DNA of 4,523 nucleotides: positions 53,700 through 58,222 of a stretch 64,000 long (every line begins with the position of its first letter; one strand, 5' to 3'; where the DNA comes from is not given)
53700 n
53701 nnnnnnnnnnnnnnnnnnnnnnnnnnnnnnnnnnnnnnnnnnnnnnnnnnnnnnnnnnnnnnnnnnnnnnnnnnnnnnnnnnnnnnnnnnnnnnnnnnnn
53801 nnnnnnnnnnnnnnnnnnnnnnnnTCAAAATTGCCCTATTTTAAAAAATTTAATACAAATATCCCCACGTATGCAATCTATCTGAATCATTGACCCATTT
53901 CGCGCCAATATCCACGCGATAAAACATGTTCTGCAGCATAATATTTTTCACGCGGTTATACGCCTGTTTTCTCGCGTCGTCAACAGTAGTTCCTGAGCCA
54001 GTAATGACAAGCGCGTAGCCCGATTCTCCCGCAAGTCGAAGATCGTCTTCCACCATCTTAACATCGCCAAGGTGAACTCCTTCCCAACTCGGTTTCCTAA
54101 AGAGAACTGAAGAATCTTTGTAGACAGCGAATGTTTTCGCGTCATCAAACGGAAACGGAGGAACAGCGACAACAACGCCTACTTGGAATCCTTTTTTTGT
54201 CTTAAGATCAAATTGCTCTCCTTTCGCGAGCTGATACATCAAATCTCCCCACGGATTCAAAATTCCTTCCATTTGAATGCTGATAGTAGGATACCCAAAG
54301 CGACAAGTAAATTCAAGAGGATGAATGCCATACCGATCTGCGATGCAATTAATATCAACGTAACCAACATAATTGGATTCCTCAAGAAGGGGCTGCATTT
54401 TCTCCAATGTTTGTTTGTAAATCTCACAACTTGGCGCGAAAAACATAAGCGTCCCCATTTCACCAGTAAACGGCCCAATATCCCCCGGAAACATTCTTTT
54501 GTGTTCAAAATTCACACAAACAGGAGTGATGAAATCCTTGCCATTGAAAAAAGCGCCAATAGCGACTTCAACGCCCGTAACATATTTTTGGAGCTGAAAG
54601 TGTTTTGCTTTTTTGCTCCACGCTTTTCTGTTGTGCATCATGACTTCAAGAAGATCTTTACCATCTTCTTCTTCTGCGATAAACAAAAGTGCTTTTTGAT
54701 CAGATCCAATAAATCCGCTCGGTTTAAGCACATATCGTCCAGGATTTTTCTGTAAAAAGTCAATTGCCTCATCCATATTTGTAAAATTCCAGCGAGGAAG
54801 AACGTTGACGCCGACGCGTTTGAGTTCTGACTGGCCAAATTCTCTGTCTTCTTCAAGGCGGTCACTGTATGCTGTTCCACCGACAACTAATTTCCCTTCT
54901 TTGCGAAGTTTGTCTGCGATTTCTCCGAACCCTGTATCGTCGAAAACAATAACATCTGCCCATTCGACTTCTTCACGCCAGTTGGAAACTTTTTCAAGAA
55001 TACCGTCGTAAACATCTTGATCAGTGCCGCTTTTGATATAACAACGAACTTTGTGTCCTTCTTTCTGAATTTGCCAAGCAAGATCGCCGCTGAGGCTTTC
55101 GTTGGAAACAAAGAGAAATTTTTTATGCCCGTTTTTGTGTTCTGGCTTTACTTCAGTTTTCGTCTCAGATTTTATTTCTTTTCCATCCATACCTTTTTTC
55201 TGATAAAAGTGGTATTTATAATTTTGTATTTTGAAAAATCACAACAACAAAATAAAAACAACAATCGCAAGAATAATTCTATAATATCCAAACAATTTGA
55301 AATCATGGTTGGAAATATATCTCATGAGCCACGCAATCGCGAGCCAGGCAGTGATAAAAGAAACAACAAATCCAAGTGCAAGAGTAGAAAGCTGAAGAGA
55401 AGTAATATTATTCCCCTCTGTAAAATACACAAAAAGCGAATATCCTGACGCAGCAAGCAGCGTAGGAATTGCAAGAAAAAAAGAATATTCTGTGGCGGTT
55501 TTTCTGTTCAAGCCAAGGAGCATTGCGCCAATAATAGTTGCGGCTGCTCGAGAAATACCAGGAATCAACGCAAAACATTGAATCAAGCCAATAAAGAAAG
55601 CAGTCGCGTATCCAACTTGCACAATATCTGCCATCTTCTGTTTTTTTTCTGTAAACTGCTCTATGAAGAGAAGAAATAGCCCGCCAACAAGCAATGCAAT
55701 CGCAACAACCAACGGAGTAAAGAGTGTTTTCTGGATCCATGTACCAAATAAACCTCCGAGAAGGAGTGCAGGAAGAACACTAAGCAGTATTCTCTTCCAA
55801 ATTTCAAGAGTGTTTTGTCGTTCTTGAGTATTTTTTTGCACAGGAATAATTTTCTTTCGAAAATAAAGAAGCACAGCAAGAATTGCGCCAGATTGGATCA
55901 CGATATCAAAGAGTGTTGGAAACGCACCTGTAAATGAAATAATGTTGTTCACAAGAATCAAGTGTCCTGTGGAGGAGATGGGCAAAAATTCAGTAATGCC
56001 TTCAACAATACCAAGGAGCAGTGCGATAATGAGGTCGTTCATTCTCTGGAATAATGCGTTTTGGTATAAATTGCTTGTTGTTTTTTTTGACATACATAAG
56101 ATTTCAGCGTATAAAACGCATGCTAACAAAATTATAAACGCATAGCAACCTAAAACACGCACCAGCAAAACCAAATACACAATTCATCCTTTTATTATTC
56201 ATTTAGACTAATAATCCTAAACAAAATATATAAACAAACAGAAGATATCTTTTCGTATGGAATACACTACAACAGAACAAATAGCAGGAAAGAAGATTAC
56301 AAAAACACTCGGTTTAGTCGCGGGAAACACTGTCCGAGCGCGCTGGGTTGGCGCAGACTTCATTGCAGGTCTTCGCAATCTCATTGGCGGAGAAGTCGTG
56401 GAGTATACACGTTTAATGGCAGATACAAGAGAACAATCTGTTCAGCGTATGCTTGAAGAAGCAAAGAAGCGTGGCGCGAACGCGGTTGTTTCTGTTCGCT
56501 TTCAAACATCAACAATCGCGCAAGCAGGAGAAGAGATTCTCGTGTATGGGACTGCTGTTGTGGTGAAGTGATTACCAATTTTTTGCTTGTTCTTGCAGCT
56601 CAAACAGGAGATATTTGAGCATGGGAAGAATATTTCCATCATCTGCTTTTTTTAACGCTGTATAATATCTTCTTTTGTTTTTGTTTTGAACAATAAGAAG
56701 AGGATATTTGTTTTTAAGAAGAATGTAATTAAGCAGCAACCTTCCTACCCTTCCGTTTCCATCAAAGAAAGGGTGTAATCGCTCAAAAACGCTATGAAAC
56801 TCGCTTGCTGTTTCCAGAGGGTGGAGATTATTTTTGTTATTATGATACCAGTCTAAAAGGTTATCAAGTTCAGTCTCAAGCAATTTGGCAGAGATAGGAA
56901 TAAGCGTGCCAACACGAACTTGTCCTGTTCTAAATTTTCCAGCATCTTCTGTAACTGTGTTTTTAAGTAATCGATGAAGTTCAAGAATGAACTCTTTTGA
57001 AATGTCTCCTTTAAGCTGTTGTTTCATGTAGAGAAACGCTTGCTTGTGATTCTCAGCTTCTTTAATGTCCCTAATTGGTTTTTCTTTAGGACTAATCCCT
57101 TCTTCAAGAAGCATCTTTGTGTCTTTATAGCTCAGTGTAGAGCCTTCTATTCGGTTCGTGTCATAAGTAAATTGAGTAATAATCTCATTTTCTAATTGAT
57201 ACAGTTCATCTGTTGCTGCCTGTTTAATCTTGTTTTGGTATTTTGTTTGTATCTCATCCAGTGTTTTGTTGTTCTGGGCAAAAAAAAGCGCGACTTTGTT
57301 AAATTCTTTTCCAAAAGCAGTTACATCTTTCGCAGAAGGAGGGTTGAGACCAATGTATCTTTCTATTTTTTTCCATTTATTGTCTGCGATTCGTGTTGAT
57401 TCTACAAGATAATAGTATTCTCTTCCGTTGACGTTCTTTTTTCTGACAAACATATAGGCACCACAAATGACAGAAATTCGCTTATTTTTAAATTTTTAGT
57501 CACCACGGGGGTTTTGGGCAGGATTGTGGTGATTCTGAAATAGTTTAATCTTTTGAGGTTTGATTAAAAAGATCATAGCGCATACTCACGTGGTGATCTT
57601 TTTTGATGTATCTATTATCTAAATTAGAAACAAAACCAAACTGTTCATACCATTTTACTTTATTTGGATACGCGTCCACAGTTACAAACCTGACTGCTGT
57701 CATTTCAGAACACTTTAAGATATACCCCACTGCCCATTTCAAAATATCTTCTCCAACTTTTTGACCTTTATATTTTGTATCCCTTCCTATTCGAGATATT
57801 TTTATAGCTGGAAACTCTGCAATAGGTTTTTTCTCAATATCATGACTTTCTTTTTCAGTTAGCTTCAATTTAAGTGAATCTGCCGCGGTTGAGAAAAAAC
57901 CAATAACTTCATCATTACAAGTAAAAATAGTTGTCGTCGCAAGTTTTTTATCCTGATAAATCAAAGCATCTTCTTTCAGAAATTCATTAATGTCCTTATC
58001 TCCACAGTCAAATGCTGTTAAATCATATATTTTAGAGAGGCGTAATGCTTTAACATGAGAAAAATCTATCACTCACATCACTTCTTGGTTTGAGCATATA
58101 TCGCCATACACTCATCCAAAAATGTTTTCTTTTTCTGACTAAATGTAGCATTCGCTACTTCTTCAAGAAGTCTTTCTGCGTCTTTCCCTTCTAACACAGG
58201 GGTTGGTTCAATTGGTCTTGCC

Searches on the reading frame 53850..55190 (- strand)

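Call 93: search_protein_families(library=pfam, proteins=[window:53850-55190:-], max_evalue=0.001)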
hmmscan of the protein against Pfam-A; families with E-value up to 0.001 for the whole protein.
window:53850-55190:- (446 aa): 2 families
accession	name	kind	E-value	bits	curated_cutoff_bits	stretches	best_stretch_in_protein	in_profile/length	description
PF01071.24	GARS_A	-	1.2e-15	58.3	27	1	116-301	3-192/194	Phosphoribosylglycinamide synthetase, ATP-grasp (A) domain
PF02843.22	GARS_C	-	5.4e-09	36.7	34.8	1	337-431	2-92/92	Phosphoribosylglycinamide synthetase, C domain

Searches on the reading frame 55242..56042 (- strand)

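Call 18: search_protein_families(library=pfam, proteins=[window:55242-56042:-], max_evalue=0.01)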
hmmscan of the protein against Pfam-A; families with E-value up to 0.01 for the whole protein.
seq(267 aa): 1 family
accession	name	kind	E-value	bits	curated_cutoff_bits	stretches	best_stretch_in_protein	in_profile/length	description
PF02673.24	BacA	-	7e-81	272.1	33.4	1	7-261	1-257/257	Bacitracin resistance protein BacA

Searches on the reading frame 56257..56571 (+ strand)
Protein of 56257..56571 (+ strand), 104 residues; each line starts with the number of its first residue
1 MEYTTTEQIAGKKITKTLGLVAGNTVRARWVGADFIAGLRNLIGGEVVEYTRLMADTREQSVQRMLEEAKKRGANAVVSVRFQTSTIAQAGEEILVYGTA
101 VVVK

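Call 18: search_protein_families(library=pfam, proteins=[window:56257-56571:+], max_evalue=0.01)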
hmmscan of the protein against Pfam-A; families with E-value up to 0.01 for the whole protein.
window:56257-56571:+ (104 aa): 2 families
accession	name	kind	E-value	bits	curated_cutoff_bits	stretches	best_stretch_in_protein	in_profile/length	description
PF01906.23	YbjQ_1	-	5.2e-35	120.6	23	1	1-103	1-103/103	Putative heavy-metal-binding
PF23025.1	YbjQ_2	-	0.0039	17.9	29.1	1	62-103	61-101/103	C2 domain-containing protein 5, YbjQ-like domain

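Call 73: search_protein_families(library=ncbifam, proteins=[window:56257-56571:+], max_evalue=0.01)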
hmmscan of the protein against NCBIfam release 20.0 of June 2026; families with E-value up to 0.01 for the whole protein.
window:56257-56571:+ (104 aa): 5 families
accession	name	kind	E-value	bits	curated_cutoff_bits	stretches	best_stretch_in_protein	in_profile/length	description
NF002989.0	PRK03732.1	equivalog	4.2e-30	104.2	181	1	4-103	11-110/114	hypothetical protein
NF002776.0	PRK02877.1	equivalog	2.1e-16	60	160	1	1-104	1-106/107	hypothetical protein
NF002224.0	PRK01119.1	equivalog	9.9e-13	48.1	169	1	3-103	3-105/110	putative heavy metal-binding protein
NF009496.0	PRK12856.1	subfamily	1.1e-12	48.1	177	1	3-102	3-102/103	hypothetical protein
NF009495.0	PRK12855.1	subfamily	4.4e-09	36.5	180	1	3-102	3-102/103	hypothetical protein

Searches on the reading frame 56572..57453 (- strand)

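Call 18: search_protein_families(library=pfam, proteins=[window:56572-57453:-], max_evalue=0.01)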
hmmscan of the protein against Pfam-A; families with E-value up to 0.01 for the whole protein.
window:56572-57453:- (293 aa): 1 family
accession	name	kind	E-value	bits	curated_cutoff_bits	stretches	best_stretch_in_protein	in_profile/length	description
PF02661.23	Fic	-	2e-19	70.7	24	1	151-245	2-93/93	Fic/DOC family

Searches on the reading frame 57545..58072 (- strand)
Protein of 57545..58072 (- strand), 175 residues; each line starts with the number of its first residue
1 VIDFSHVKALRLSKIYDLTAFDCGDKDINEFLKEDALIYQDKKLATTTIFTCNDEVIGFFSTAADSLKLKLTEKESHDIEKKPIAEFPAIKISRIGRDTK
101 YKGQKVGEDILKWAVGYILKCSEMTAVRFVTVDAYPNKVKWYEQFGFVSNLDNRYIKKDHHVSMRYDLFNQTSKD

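Call 93: search_protein_families(library=pfam, proteins=[window:57545-58072:-], max_evalue=0.001)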
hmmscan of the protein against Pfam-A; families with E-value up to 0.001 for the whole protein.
window:57545-58072:- (175 aa): 1 family
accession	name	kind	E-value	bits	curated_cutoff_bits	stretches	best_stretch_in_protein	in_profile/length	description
PF13673.13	Acetyltransf_10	-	4.1e-06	27.2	23.6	1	92-167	54-127/128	Acetyltransferase (GNAT) domain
